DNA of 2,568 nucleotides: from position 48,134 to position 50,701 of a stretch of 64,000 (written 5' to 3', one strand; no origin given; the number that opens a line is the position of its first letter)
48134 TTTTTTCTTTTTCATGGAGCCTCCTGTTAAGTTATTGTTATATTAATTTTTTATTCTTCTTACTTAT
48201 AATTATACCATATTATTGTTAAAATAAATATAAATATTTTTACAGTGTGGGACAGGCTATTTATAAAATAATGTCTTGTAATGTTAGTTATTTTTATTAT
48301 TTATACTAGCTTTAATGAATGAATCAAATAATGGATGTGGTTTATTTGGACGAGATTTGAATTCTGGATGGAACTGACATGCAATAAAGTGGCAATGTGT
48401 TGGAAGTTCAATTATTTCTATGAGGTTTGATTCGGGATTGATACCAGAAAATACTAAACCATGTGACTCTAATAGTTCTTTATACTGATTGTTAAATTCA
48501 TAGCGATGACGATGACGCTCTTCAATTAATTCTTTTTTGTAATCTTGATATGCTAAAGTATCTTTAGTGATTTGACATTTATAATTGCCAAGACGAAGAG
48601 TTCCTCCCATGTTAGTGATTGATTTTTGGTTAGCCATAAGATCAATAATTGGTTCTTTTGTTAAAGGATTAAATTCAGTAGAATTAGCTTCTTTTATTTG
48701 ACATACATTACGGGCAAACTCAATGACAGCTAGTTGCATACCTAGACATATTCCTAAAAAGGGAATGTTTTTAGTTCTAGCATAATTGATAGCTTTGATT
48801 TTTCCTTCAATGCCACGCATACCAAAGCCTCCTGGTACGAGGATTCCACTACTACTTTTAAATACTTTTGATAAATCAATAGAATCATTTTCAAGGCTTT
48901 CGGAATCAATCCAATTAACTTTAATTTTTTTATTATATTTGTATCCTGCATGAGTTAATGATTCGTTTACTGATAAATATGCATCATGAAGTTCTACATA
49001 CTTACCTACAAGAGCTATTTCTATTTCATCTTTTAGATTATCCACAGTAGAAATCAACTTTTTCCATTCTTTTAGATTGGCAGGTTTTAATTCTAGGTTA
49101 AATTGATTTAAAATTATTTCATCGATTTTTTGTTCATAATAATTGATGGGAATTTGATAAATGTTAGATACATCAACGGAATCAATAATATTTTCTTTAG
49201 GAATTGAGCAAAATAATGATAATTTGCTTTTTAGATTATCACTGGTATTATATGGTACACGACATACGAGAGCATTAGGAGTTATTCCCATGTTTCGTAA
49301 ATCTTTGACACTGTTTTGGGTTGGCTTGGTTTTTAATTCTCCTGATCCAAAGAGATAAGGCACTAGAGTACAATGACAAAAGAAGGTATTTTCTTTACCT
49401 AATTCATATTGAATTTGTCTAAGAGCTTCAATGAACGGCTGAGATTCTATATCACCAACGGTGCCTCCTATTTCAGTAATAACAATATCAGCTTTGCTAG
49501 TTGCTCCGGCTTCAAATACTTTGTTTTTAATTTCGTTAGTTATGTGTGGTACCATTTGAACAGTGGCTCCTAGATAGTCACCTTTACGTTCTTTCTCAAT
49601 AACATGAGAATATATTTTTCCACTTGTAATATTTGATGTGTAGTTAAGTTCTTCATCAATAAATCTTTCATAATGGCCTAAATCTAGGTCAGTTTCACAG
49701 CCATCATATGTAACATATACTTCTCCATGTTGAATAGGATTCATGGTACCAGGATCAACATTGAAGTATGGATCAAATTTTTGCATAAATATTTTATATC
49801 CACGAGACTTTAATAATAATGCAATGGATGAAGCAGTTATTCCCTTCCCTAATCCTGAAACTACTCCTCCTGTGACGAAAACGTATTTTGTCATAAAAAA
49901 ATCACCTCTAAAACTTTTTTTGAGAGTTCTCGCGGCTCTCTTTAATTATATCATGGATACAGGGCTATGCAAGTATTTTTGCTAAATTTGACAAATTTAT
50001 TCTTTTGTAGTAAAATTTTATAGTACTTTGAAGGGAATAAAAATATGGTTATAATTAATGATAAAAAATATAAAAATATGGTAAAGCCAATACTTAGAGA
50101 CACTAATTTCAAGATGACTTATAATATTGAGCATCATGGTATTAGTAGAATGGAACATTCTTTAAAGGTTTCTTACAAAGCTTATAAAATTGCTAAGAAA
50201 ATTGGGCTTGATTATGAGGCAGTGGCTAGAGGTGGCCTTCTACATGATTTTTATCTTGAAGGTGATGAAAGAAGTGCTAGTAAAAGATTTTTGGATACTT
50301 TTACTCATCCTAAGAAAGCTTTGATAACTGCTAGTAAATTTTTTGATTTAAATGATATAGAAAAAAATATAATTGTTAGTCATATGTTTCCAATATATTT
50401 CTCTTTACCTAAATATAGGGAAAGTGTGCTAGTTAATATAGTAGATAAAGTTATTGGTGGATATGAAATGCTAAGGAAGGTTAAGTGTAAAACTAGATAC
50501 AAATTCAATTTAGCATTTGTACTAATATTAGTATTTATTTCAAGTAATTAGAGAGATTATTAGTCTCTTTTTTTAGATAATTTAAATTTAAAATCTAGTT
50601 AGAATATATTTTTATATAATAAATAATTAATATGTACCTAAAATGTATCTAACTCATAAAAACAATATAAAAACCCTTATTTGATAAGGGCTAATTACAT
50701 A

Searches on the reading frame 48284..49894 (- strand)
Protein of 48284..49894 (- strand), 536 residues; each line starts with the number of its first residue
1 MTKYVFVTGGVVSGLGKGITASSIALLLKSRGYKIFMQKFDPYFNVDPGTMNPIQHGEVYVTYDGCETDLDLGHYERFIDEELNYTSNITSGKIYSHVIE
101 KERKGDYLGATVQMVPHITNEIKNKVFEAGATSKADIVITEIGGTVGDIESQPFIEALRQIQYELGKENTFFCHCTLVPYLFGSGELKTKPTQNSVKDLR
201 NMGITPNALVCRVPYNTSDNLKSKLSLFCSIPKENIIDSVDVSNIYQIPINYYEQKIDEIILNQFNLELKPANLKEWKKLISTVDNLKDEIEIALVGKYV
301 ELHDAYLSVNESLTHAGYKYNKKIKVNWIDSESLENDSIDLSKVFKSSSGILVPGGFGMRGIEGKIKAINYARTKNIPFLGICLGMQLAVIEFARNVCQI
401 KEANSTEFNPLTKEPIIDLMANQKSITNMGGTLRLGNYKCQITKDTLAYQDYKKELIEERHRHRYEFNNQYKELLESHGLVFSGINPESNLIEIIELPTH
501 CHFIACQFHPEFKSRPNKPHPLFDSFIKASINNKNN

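Call 15: search_protein_families(library=pfam, max_evalue=0.001, proteins=[window:48284-49894:-])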
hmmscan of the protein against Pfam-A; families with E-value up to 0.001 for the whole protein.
window:48284-49894:- (536 aa): 3 families
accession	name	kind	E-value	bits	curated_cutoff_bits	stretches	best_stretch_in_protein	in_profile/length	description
PF06418.20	CTP_synth_N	-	1.3e-122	408.7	26.1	1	3-267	1-265/265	CTP synthase N-terminus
PF00117.34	GATase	-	1.1e-42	146.4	22.8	1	302-528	2-189/190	Glutamine amidotransferase class-I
PF07722.19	Peptidase_C26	-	2e-05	24.9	20.5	1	367-511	96-219/219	Peptidase C26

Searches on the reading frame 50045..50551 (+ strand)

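Call 15: search_protein_families(library=pfam, max_evalue=0.001, proteins=[window:50045-50551:+])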
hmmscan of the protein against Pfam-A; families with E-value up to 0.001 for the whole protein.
window:50045-50551:+ (168 aa): 1 family
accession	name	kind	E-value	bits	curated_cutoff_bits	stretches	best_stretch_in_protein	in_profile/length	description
PF01966.28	HD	-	7.5e-07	29.9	22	1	35-135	1-112/116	HD domain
